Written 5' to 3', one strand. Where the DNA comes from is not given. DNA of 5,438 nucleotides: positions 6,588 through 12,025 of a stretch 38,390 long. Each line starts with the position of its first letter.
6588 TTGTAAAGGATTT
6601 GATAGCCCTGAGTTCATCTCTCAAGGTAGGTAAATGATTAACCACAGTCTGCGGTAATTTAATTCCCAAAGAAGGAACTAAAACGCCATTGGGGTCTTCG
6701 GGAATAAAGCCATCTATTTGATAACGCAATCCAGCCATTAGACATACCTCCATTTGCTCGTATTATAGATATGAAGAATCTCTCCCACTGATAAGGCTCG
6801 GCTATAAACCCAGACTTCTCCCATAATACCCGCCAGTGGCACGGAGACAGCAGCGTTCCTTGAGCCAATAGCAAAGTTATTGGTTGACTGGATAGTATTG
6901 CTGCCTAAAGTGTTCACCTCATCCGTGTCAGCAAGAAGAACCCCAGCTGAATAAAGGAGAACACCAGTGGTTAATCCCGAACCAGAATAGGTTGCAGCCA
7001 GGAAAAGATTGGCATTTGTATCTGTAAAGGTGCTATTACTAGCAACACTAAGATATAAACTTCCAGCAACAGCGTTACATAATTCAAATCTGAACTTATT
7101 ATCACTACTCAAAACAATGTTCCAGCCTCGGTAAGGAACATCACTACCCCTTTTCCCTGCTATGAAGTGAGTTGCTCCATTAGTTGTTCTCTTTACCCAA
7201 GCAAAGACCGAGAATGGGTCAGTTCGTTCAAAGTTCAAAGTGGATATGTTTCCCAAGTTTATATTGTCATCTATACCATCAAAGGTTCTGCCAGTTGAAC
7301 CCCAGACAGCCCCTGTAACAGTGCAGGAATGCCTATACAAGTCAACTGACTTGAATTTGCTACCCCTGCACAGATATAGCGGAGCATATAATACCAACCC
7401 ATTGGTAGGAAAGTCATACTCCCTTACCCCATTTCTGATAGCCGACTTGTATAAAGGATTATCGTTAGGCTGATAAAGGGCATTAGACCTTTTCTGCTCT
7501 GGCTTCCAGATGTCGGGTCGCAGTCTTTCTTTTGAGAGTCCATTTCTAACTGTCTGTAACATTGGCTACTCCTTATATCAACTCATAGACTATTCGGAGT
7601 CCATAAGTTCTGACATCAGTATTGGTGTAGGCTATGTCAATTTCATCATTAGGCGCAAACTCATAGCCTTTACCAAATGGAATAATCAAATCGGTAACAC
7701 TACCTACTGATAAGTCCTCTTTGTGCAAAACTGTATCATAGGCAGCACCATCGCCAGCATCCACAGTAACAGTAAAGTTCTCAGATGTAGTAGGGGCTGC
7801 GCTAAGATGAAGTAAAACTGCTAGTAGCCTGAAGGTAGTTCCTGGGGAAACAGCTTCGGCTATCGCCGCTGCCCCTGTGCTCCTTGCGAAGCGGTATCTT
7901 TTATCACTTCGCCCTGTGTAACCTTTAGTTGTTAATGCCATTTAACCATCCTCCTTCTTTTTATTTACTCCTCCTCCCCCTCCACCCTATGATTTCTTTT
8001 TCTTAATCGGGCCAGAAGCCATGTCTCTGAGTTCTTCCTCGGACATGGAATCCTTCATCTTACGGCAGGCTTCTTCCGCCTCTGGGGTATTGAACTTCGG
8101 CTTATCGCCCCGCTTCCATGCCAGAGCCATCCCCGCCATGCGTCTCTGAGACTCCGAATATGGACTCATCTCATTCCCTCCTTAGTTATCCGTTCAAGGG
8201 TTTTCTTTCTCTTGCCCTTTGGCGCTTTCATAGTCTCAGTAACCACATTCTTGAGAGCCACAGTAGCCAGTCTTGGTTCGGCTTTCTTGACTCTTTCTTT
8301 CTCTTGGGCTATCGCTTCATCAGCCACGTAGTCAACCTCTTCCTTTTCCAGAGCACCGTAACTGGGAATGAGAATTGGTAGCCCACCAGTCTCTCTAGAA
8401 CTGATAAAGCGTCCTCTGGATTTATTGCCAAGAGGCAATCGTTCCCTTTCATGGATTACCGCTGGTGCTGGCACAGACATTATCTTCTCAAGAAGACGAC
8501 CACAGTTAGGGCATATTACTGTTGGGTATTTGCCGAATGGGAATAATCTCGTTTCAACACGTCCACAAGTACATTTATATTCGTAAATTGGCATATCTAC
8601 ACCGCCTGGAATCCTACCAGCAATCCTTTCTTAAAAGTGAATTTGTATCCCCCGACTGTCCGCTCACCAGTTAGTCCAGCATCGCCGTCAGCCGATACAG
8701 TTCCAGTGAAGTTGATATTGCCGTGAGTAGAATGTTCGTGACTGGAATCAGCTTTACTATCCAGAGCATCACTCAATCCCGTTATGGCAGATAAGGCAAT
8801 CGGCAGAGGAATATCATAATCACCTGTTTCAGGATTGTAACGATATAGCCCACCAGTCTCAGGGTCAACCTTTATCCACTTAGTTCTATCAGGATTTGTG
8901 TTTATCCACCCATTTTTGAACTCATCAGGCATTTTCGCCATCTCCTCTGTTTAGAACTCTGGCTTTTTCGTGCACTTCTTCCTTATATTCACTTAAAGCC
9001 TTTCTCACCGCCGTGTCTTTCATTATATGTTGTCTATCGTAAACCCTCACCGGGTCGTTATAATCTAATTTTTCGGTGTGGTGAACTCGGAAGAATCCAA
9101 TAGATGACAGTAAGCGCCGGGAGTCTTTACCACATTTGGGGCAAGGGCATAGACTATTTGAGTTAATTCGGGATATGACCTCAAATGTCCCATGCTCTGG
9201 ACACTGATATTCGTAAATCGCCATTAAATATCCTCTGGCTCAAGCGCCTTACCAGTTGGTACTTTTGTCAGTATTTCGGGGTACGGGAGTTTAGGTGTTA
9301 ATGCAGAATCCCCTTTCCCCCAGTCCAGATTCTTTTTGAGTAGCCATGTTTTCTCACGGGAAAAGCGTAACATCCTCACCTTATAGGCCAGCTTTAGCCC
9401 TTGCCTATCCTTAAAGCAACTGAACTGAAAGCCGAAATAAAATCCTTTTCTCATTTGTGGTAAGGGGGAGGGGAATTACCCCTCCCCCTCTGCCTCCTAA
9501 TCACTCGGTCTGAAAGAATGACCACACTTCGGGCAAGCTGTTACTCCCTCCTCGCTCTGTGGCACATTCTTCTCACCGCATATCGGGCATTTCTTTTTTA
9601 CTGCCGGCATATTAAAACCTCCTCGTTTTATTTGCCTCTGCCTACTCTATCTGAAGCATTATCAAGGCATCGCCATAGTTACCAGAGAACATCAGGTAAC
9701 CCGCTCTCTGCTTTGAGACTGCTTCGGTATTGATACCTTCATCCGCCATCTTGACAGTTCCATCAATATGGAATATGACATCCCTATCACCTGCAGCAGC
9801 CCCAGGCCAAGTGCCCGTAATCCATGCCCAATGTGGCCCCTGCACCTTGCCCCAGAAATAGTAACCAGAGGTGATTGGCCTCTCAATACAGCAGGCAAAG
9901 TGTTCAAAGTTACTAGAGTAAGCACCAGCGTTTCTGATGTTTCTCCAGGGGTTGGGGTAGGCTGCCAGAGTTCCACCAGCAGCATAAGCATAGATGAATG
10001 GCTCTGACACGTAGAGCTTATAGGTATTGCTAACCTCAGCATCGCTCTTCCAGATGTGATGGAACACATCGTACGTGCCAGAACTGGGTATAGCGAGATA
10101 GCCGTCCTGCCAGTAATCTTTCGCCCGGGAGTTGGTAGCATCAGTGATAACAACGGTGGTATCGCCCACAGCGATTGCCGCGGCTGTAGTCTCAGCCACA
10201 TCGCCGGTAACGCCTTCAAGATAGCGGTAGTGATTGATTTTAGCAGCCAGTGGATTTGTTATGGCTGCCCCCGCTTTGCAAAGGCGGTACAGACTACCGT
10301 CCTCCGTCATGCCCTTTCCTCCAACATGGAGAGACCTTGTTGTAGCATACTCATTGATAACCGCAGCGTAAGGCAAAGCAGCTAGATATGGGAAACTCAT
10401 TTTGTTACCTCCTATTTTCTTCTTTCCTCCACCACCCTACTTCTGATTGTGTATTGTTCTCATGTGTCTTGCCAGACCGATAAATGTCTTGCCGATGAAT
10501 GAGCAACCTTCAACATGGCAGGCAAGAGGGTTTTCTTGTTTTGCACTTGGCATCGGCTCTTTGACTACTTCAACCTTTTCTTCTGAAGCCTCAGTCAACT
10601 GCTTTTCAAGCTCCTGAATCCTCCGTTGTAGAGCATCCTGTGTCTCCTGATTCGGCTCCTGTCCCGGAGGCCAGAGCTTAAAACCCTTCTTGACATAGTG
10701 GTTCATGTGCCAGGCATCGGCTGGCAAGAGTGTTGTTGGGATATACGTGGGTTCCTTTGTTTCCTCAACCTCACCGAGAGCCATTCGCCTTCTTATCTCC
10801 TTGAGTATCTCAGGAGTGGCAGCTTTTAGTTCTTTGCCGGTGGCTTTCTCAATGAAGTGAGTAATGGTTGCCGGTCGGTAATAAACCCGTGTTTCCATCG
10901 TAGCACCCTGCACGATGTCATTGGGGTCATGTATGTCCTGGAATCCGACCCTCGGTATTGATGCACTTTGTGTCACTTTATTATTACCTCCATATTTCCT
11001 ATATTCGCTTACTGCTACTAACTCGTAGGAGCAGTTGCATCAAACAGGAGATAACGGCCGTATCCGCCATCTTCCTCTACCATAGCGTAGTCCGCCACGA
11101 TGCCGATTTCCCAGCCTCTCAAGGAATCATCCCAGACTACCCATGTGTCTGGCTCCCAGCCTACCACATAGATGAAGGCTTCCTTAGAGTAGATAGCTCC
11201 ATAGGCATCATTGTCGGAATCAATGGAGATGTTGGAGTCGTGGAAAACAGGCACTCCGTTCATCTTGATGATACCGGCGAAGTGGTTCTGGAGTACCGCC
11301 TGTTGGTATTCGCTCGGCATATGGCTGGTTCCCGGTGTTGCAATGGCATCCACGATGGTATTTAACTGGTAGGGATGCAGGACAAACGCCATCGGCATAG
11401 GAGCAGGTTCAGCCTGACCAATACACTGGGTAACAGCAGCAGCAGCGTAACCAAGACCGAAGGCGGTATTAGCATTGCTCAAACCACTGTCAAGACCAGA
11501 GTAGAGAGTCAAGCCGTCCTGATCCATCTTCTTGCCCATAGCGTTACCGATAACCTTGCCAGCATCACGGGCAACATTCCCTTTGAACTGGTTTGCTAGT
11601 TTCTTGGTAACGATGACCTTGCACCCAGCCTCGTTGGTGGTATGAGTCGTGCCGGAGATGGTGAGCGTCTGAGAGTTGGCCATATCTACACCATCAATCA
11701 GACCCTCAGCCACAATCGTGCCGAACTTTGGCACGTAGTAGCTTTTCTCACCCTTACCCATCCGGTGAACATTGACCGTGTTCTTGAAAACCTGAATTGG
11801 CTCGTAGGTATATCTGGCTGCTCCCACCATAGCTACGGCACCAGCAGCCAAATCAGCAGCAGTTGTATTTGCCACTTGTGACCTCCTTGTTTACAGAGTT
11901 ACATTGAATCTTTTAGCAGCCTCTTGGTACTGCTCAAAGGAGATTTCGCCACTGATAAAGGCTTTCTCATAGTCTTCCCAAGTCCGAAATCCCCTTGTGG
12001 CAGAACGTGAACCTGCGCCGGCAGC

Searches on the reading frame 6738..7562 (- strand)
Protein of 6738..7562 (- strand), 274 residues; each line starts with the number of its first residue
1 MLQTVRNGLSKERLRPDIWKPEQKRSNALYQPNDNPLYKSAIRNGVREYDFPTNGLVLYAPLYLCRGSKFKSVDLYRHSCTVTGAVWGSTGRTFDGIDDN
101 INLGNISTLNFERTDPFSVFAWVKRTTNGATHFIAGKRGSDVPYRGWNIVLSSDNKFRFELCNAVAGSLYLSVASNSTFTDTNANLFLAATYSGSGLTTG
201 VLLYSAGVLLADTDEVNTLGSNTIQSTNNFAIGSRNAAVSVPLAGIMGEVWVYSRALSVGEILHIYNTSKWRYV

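Call 65: search_protein_families(library=pfam, proteins=[window:6738-7562:-], max_evalue=0.001)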
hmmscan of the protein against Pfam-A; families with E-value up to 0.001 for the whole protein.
window:6738-7562:- (274 aa): 1 family
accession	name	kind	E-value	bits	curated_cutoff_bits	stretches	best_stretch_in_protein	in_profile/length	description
PF13385.13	Laminin_G_3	-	1.5e-15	58.1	27.6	1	96-262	2-150/151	Concanavalin A-like lectin/glucanases superfamily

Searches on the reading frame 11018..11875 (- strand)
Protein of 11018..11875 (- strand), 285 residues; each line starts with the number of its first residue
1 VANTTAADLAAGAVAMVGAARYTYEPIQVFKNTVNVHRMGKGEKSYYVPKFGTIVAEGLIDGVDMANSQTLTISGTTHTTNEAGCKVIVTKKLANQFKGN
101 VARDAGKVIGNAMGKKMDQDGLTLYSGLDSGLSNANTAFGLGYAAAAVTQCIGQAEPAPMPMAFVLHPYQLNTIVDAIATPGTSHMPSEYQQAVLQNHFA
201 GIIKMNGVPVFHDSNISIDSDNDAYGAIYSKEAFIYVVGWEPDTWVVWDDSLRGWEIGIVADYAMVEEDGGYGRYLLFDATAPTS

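Call 65: search_protein_families(library=pfam, proteins=[window:11018-11875:-], max_evalue=0.001)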
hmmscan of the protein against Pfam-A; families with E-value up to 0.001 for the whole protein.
window:11018-11875:- (285 aa): 1 family
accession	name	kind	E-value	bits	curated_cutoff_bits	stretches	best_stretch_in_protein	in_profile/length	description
PF25209.1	Phage_capsid_4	-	2.1e-06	28.6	27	1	23-246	27-229/262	Phage capsid protein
